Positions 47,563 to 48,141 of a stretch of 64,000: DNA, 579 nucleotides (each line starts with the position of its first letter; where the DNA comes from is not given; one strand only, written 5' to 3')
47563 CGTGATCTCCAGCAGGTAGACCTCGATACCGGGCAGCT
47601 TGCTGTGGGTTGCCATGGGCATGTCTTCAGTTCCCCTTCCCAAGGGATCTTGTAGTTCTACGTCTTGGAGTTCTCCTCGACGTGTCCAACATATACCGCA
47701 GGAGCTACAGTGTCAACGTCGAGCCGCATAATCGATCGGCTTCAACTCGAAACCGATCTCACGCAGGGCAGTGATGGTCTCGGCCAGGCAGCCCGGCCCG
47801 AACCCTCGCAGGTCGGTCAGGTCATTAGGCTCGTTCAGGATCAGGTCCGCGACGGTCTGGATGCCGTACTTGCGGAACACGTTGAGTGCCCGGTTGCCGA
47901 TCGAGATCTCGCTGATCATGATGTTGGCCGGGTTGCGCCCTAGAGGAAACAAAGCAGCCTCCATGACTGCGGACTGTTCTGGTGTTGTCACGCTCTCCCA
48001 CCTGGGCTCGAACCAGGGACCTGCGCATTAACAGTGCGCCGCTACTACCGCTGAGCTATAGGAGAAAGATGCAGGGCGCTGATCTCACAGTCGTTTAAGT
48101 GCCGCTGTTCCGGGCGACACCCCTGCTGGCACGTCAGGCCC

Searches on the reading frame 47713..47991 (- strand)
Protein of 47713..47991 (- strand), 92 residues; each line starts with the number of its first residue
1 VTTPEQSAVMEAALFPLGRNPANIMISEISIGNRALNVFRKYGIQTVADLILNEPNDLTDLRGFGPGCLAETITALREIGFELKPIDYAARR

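Call 51: search_protein_families(library=pfam, max_evalue=1, proteins=[window:47713-47991:-])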
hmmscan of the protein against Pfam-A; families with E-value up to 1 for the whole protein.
window:47713-47991:- (92 aa): 4 families
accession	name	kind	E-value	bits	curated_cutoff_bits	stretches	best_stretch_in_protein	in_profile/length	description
PF03118.21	RNA_pol_A_CTD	-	9.8e-08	32.1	23.8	1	22-77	11-66/67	Bacterial RNA polymerase, alpha chain C terminal domain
PF14520.12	HHH_5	-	0.014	16.3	27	1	34-66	14-45/57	Helix-hairpin-helix domain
PF17191.10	RecG_wedge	-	0.046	13.7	23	1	30-63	7-40/162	RecG wedge domain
PF21794.3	RAD51D_N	-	0.14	12.8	27.3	1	35-59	16-40/60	RAD51D, N-terminal domain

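Call 72: search_solved_structures(query=window:47713-47991:-, max_evalue=0.01, show_alignments=1)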
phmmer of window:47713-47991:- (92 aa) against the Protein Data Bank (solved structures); distinct sequences matched with E-value up to 0.01: 17.
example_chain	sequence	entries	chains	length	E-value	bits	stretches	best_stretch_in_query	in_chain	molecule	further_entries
5vi8_T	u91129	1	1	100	2.6e-05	27.5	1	28-85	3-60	DNA-directed RNA polymerase subunit alpha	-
8i23_A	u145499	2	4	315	3.9e-05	26.9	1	24-86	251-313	DNA-directed RNA polymerase subunit alpha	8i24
7l7b_A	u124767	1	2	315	4.8e-05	26.6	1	24-86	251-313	DNA-directed RNA polymerase subunit alpha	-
5tw1_A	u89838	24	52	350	8e-05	25.9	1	25-85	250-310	DNA-directed RNA polymerase subunit alpha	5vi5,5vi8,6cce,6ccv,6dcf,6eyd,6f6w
6fbv_A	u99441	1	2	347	9.4e-05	25.7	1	25-85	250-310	DNA-directed RNA polymerase subunit alpha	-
10mi_A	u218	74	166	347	9.4e-05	25.7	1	25-85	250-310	DNA-directed RNA polymerase subunit alpha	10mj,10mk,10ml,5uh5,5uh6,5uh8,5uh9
6dv9_A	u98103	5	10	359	0.0001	25.6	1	25-85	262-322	DNA-directed RNA polymerase subunit alpha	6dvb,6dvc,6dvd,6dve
5zx2_A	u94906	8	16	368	0.00011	25.5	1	25-85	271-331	DNA-directed RNA polymerase subunit alpha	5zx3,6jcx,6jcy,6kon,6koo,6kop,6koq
8syi_A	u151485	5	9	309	0.0006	23.1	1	25-84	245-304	DNA-directed RNA polymerase subunit alpha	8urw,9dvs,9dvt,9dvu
1doq_A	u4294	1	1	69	0.00066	23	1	23-84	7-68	RNA POLYMERASE ALPHA SUBUNIT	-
1z3e_B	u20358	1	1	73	0.00066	23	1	24-85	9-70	DNA-directed RNA polymerase alpha chain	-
3ihq_B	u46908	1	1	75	0.00067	23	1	24-85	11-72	DNA-directed RNA polymerase subunit alpha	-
7vpd_A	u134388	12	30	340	0.00088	22.6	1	24-84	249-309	DNA-directed RNA polymerase subunit alpha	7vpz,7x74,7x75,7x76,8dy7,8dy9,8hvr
3gfk_B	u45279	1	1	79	0.00096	22.4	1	24-85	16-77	DNA-directed RNA polymerase subunit alpha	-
8gzg_A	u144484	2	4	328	0.00098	22.4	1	22-81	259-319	DNA-directed RNA polymerase subunit alpha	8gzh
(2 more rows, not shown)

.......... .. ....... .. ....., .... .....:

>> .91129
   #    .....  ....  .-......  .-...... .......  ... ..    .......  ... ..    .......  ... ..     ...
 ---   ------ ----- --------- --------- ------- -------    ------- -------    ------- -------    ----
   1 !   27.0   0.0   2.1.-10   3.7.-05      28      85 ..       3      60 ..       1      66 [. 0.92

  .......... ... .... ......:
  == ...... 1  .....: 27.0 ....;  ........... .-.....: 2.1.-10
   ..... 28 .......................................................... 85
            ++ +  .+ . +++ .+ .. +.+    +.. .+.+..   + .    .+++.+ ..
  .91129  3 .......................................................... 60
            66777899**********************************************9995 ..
